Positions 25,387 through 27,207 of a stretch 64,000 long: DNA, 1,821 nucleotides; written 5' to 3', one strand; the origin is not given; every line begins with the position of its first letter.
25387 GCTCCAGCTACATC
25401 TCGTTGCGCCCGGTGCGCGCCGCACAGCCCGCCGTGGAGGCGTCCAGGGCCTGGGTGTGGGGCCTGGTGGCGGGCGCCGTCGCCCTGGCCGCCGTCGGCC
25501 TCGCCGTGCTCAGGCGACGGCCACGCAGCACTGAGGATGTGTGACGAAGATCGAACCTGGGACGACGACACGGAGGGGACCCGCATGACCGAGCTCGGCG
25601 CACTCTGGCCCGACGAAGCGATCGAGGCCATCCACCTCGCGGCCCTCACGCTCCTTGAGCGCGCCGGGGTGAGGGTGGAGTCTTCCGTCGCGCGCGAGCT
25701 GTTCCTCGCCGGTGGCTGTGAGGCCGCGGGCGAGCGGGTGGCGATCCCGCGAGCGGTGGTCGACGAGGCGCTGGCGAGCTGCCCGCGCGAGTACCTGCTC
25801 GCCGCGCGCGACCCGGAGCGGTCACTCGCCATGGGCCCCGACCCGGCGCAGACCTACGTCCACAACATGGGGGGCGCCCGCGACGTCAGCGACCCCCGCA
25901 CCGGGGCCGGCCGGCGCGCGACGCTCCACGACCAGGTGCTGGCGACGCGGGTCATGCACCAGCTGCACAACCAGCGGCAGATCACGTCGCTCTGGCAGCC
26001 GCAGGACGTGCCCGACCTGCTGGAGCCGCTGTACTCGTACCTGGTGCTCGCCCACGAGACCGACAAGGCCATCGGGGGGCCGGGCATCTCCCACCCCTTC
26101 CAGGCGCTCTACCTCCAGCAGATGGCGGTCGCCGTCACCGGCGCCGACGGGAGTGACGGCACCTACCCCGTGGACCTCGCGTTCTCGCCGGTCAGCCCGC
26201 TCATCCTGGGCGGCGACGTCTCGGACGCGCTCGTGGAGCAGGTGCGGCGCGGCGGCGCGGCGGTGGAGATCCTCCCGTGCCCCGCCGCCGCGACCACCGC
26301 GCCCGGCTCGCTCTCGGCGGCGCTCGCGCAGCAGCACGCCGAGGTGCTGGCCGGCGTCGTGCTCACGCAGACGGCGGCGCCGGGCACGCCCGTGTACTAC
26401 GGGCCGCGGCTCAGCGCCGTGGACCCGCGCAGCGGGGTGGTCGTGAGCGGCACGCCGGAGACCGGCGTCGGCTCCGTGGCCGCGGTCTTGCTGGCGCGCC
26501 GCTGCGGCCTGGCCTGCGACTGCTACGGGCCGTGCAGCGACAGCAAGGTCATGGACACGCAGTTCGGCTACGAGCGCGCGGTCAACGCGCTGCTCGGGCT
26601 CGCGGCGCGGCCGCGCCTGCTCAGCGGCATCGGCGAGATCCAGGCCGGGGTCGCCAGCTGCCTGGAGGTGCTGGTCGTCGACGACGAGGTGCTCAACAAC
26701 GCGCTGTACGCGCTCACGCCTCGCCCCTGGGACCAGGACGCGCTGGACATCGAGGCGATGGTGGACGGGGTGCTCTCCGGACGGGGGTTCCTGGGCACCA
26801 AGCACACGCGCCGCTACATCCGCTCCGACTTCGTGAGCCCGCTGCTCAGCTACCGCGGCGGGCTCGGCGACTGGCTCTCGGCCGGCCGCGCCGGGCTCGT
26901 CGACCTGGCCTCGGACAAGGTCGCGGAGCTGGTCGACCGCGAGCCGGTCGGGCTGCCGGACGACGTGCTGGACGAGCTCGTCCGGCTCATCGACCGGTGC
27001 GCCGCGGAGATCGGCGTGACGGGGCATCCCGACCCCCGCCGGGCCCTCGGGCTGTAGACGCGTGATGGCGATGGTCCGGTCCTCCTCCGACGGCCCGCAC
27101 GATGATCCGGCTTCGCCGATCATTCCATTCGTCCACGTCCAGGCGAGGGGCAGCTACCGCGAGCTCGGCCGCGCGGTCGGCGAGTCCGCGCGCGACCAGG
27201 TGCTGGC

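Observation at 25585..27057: Non-pyrrolysine MttB homolog and its putative methyl-THF partner have no corrinoid protein nearby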

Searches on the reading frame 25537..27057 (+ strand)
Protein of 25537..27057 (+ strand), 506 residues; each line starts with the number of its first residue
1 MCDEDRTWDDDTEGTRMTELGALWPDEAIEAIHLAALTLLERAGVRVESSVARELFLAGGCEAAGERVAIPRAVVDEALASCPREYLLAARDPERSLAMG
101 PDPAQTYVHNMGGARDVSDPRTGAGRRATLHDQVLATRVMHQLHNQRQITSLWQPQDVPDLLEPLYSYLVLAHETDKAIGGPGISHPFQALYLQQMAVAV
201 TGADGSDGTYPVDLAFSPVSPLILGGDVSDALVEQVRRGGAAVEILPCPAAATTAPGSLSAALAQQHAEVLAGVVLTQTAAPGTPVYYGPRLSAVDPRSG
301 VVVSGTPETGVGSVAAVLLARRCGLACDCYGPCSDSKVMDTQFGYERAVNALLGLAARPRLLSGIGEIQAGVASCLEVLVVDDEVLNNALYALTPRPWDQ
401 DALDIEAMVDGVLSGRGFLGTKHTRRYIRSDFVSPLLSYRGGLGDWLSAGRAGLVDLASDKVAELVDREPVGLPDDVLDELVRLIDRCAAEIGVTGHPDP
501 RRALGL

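Call 4: search_protein_families(library=pfam, proteins=[window:25537-27057:+], max_evalue=0.01)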
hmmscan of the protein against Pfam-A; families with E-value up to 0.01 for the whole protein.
window:25537-27057:+ (506 aa): 1 family
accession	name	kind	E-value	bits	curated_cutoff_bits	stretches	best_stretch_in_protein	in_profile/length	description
PF06253.16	MTTB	-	9.9e-67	225.5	25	1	23-493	33-500/500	Trimethylamine methyltransferase (MTTB)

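Call 5: search_protein_families(library=ncbifam, proteins=[window:25537-27057:+], max_evalue=0.01)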
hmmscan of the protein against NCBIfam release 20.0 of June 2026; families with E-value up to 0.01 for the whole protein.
window:25537-27057:+ (506 aa): 1 family
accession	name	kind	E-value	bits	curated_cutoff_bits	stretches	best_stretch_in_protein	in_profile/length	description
TIGR02369.2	trimeth_pyl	equivalog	4.3e-73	246.4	525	1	25-487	7-467/469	[trimethylamine--corrinoid protein] Co-methyltransferase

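Call 14: find_homologous_proteins(query=window:25537-27054:+, max_evalue=1e-10)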
Query window:25537-27054:+ (506 aa): 398 proteins with E <= 1e-10 among 8000 candidates; the best 120 are listed.
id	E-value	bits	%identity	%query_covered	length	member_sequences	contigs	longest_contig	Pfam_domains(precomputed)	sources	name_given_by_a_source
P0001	0.0e+0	1081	100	97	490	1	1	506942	PF06253.17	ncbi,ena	-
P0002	8.0e-292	987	91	97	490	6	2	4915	PF06253.17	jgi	jgi:trimethylamine--corrinoid protein Co-methyltransferase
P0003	9.7e-292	986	90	97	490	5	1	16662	PF06253.17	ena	-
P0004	1.8e-291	985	90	97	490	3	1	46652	PF06253.17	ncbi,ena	-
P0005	2.1e-290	982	90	97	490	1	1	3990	PF06253.17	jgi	jgi:trimethylamine---corrinoid protein Co-methyltransferase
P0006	7.1e-285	964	89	97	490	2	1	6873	PF06253.17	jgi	jgi:trimethylamine--corrinoid protein Co-methyltransferase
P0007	1.7e-284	962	88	97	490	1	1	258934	PF06253.17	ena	-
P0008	1.9e-283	959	87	97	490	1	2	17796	PF06253.17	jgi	jgi:trimethylamine--corrinoid protein Co-methyltransferase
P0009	5.6e-283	957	87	97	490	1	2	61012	PF06253.17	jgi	jgi:trimethylamine--corrinoid protein Co-methyltransferase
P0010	4.7e-282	954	87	97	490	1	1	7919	PF06253.17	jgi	jgi:trimethylamine--corrinoid protein Co-methyltransferase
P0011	1.6e-278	943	86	97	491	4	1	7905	PF06253.17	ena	-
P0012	5.6e-278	941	86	97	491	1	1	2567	PF06253.17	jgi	jgi:trimethylamine---corrinoid protein Co-methyltransferase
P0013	2.6e-277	939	86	97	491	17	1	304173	PF06253.17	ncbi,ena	-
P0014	4.8e-276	935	86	97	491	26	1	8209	PF06253.17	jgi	jgi:trimethylamine:corrinoid methyltransferase-like protein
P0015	3.5e-275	932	86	97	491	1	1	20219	PF06253.17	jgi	jgi:trimethylamine--corrinoid protein Co-methyltransferase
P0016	6.6e-274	927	85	97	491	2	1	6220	PF06253.17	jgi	-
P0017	1.0e-273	927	85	97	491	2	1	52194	PF06253.17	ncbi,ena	-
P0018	3.8e-273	925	85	97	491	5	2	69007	PF06253.17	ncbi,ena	-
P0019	8.2e-273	924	85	97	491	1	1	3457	PF06253.17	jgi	jgi:trimethylamine--corrinoid protein Co-methyltransferase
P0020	1.9e-272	923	84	97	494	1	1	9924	PF06253.17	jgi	jgi:trimethylamine--corrinoid protein Co-methyltransferase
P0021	1.9e-272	923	85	97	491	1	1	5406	PF06253.17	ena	-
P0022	2.1e-272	922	84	96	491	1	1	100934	PF06253.17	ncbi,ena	-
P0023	4.8e-272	921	84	97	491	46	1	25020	PF06253.17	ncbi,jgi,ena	jgi:trimethylamine--corrinoid protein Co-methyltransferase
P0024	6.3e-272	921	84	97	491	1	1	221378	PF06253.17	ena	-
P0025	8.2e-272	921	85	97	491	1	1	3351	PF06253.17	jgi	jgi:trimethylamine---corrinoid protein Co-methyltransferase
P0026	9.7e-271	917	84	97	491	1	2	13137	PF06253.17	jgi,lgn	jgi:trimethylamine--corrinoid protein Co-methyltransferase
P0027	9.9e-271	917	84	97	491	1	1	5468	PF06253.17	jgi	jgi:trimethylamine---corrinoid protein Co-methyltransferase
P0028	1.2e-270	917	83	97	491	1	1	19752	PF06253.17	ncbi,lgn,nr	ncbi:MAG: hypothetical protein GX624_11770 [Actinobacteria bacterium]|nr:hypothetical protein [Actin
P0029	3.0e-270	915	84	97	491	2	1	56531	PF06253.17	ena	-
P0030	3.1e-270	915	84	97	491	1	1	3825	PF06253.17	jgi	jgi:trimethylamine--corrinoid protein Co-methyltransferase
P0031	1.0e-269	914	84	97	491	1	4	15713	PF06253.17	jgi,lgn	jgi:trimethylamine--corrinoid protein Co-methyltransferase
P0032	1.4e-269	913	84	97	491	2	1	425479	PF06253.17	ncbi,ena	-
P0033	2.6e-268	909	83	97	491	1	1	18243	PF06253.17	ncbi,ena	-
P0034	3.4e-268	909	83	97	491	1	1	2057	PF06253.17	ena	-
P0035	4.7e-268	908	82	97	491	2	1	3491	PF06253.17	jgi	jgi:trimethylamine--corrinoid protein Co-methyltransferase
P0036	1.7e-267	906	83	97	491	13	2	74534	PF06253.17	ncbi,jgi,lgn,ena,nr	ncbi:MAG TPA: trimethylamine methyltransferase family protein [Thermoleophilia bacterium]|nr:trimeth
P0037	1.8e-267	906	83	97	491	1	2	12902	PF06253.17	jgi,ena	-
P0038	4.4e-267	905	83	97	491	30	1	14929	PF06253.17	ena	-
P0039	5.1e-267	905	83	97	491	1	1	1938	PF06253.17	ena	-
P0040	6.6e-267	904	83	97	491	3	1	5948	PF06253.17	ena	-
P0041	1.3e-266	903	83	97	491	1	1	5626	PF06253.17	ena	-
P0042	2.8e-266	902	82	97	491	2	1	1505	PF06253.17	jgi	jgi:trimethylamine--corrinoid protein Co-methyltransferase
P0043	7.3e-266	901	83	97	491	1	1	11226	PF06253.17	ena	-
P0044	3.3e-264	895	82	97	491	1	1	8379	PF06253.17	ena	-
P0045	3.9e-264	895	83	96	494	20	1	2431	PF06253.17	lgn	-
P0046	7.5e-264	894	82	97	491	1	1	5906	PF06253.17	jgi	jgi:trimethylamine--corrinoid protein Co-methyltransferase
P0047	1.1e-263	894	81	97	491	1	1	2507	PF06253.17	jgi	jgi:trimethylamine---corrinoid protein Co-methyltransferase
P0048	6.3e-262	888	82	97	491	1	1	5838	PF06253.17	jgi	-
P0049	3.8e-261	885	81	96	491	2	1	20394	PF06253.17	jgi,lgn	-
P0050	5.4e-261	885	82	97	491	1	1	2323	PF06253.17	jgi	jgi:trimethylamine--corrinoid protein Co-methyltransferase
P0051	5.5e-261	885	82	97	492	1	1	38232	PF06253.17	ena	-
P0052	1.4e-260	883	81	97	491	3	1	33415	PF06253.17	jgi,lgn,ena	-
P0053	3.1e-259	879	80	97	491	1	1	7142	PF06253.17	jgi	jgi:trimethylamine--corrinoid protein Co-methyltransferase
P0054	4.4e-259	879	81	95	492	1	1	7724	PF06253.17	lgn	-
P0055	6.3e-259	878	82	96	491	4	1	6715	PF06253.17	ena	-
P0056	1.8e-258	877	82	96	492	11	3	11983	PF06253.17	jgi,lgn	-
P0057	2.4e-258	876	81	96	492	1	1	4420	PF06253.17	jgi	jgi:trimethylamine--corrinoid protein Co-methyltransferase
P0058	3.9e-257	872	81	96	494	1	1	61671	PF06253.17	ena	-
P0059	3.0e-256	869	81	96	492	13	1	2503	PF06253.17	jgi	jgi:trimethylamine--corrinoid protein Co-methyltransferase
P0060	9.7e-256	868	84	91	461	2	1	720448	PF06253.17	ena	-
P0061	1.2e-255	867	81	96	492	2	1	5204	PF06253.17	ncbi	-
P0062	1.5e-255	867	81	96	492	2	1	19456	PF06253.17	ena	-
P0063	3.5e-255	866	79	96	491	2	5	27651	PF06253.17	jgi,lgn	-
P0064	5.8e-255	865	79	96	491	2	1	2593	PF06253.17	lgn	-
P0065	6.1e-255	865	81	96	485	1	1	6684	PF06253.17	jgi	-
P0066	7.1e-255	865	81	97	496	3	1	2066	PF06253.17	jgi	jgi:trimethylamine--corrinoid protein Co-methyltransferase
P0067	1.5e-254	864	80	96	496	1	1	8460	PF06253.17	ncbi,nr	ncbi:MAG: trimethylamine methyltransferase family protein [Actinobacteria bacterium]|nr:trimethylami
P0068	1.5e-254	864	81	96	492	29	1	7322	PF06253.17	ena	-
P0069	3.1e-254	863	80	96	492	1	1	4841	PF06253.17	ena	-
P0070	4.4e-254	862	80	95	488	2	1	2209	PF06253.17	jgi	jgi:trimethylamine--corrinoid protein Co-methyltransferase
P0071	7.8e-254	861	81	96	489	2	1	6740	PF06253.17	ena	-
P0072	2.4e-253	860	81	96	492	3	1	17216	PF06253.17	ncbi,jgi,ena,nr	ncbi:MAG TPA: trimethylamine methyltransferase family protein [Thermoleophilia bacterium]|nr:trimeth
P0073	5.9e-253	858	81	95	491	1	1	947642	PF06253.17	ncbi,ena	-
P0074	9.0e-252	854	79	97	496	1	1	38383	PF06253.17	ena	-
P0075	1.6e-251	854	80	96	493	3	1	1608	PF06253.17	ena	-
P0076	2.5e-251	853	79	96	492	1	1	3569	PF06253.17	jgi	jgi:trimethylamine---corrinoid protein Co-methyltransferase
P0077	4.2e-251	852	80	96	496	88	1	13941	PF06253.17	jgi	-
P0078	4.9e-251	852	85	91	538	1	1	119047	PF06253.17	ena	-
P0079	1.0e-250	851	79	95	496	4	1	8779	PF06253.17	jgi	-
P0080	8.8e-250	848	81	95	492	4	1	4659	PF06253.17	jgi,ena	-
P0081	1.6e-249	847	80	96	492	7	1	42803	PF06253.17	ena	-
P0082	3.8e-249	846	79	96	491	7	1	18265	PF06253.17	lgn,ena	-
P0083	4.8e-249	845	79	96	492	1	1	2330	PF06253.17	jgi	-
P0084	7.5e-249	845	80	95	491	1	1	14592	PF06253.17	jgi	jgi:trimethylamine---corrinoid protein Co-methyltransferase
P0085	2.1e-247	840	80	96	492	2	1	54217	PF06253.17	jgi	-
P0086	4.1e-247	839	79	95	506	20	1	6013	PF06253.17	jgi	jgi:trimethylamine--corrinoid protein Co-methyltransferase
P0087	6.5e-247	838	79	96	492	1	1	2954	PF06253.17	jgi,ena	jgi:trimethylamine--corrinoid protein Co-methyltransferase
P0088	1.4e-246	837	79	97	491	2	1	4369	PF06253.17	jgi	jgi:trimethylamine--corrinoid protein Co-methyltransferase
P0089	5.0e-246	835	77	97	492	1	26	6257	PF06253.17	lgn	-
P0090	6.6e-246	835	79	95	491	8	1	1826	PF06253.17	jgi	jgi:trimethylamine--corrinoid protein Co-methyltransferase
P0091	1.4e-244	831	78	95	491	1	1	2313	PF06253.17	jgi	-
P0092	3.9e-244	829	78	96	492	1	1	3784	PF06253.17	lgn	-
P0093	8.6e-244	828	78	96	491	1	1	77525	PF06253.17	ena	-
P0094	1.5e-243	827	79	96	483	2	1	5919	PF06253.17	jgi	jgi:trimethylamine--corrinoid protein Co-methyltransferase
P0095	1.8e-241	820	76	95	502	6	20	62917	PF06253.17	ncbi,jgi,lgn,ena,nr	ncbi:MAG TPA: trimethylamine methyltransferase family protein [Thermoleophilia bacterium]|nr:trimeth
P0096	1.9e-241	820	78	95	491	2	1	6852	PF06253.17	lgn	-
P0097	2.6e-241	820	74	97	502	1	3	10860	PF06253.17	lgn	-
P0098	6.7e-241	819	77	95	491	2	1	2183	PF06253.17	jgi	jgi:trimethylamine---corrinoid protein Co-methyltransferase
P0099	7.8e-241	818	86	84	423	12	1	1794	PF06253.17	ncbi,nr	ncbi:hypothetical protein HGA89_06225, partial [bacterium]|nr:hypothetical protein [bacterium]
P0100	8.0e-241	818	76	97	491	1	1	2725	PF06253.17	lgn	-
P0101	1.5e-239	814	76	96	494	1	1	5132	PF06253.17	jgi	jgi:trimethylamine--corrinoid protein Co-methyltransferase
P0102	1.7e-239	814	76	96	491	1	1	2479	PF06253.17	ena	-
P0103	1.7e-239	814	75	96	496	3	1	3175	PF06253.17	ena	-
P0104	2.4e-239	813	76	96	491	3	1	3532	PF06253.17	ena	-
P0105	3.3e-239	813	76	96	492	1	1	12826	PF06253.17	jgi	jgi:trimethylamine--corrinoid protein Co-methyltransferase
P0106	1.4e-238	811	76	96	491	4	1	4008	PF06253.17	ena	-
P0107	1.8e-238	811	77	95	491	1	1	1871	PF06253.17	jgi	jgi:trimethylamine--corrinoid protein Co-methyltransferase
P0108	2.8e-238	810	76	96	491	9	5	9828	PF06253.17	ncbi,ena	-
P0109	1.2e-237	808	76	95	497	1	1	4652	PF06253.17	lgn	-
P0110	2.4e-237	807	76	95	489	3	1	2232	PF06253.17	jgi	-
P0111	1.2e-236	805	77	95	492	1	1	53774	PF06253.17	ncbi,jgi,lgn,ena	ncbi:MAG: trimethylamine methyltransferase family protein [Thermoleophilia bacterium]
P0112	1.3e-235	801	75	96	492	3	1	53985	PF06253.17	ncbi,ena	-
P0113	1.2e-231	788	73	96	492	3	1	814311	PF06253.17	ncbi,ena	-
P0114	3.8e-231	786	73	96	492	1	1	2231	PF06253.17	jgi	jgi:trimethylamine---corrinoid protein Co-methyltransferase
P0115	3.1e-229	780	73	96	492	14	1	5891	PF06253.17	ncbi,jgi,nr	ncbi:MAG: trimethylamine methyltransferase family protein [Thermoleophilia bacterium]|jgi:trimethyla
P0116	4.5e-226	770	72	96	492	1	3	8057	PF06253.17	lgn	-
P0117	1.2e-223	762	78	87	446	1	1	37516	PF06253.17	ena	-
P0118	9.0e-222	755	71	95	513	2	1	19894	PF06253.17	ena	-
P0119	2.0e-220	751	73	96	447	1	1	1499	PF06253.17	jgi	jgi:trimethylamine--corrinoid protein Co-methyltransferase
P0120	2.2e-220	751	71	96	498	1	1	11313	PF06253.17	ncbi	-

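Call 15: find_encoding_contigs(protein=P0001, flank=10000, max_places=2)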
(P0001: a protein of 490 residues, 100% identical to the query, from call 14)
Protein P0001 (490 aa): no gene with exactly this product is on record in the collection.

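Call 16: find_encoding_contigs(protein=P0073, flank=10000, max_places=2)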
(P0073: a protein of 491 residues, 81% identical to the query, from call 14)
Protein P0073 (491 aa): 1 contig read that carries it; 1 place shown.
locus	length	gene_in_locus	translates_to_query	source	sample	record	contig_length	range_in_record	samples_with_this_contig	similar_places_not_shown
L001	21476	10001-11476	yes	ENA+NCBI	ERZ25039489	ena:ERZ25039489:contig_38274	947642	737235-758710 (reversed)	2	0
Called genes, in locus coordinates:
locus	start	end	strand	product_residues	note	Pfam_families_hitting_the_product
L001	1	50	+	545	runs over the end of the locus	PF00118:Cpn60_TCP1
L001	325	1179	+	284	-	PF02811:PHP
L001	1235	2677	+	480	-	PF00171:Aldedh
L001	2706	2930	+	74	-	-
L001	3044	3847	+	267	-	PF00809:Pterin_bind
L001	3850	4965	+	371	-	PF03576:Peptidase_S58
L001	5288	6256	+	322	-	PF19300:BPD_transp_1_N, PF00528:BPD_transp_1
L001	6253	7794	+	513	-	PF12911:OppC_N (weak), PF00528:BPD_transp_1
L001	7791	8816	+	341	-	PF00005:ABC_tran, PF08352:oligo_HPY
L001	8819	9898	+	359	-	PF00005:ABC_tran, PF08352:oligo_HPY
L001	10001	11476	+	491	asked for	PF06253:MTTB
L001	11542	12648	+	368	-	PF03417:AAT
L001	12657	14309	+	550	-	PF07969:Amidohydro_3, PF01979:Amidohydro_1 (faint)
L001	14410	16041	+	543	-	PF07905:PucR, PF17853:GGDEF_2, PF13556:HTH_30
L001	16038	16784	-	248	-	PF00106:adh_short, PF08659:KR (weak), PF13561:adh_short_C2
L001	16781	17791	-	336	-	PF00144:Beta-lactamase (faint), PF13354:Beta-lactamase2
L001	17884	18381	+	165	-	PF13404:HTH_AsnC-type, PF13412:HTH_24, PF01037:AsnC_trans_reg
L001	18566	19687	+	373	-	PF05222:AlaDh_PNT_N, PF01262:AlaDh_PNT_C, PF02826:2-Hacid_dh_C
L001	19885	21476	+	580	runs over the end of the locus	PF02730:AFOR_N, PF01314:AFOR_C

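Call 22: search_solved_structures(query=P0001, max_evalue=0.001, show_alignments=2)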
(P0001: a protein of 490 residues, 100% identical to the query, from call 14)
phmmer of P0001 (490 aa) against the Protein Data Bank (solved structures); distinct sequences matched with E-value up to 0.001: 5.
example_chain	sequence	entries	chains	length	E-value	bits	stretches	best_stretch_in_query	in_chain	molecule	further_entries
9yce_A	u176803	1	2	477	1.7e-44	155.8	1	10-431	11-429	Glycine betaine methyltransferase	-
2qne_A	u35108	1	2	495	1.9e-44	155.6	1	10-431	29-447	Putative methyltransferase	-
7xcl_A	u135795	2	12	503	1.4e-42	149.4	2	177-481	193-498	Trimethylamine methyltransferase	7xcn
7xcm_A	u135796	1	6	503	2.1e-42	148.9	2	177-481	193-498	Trimethylamine methyltransferase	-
4yyc_A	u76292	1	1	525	2.4e-29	105.8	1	10-443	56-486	Putative trimethylamine methyltransferase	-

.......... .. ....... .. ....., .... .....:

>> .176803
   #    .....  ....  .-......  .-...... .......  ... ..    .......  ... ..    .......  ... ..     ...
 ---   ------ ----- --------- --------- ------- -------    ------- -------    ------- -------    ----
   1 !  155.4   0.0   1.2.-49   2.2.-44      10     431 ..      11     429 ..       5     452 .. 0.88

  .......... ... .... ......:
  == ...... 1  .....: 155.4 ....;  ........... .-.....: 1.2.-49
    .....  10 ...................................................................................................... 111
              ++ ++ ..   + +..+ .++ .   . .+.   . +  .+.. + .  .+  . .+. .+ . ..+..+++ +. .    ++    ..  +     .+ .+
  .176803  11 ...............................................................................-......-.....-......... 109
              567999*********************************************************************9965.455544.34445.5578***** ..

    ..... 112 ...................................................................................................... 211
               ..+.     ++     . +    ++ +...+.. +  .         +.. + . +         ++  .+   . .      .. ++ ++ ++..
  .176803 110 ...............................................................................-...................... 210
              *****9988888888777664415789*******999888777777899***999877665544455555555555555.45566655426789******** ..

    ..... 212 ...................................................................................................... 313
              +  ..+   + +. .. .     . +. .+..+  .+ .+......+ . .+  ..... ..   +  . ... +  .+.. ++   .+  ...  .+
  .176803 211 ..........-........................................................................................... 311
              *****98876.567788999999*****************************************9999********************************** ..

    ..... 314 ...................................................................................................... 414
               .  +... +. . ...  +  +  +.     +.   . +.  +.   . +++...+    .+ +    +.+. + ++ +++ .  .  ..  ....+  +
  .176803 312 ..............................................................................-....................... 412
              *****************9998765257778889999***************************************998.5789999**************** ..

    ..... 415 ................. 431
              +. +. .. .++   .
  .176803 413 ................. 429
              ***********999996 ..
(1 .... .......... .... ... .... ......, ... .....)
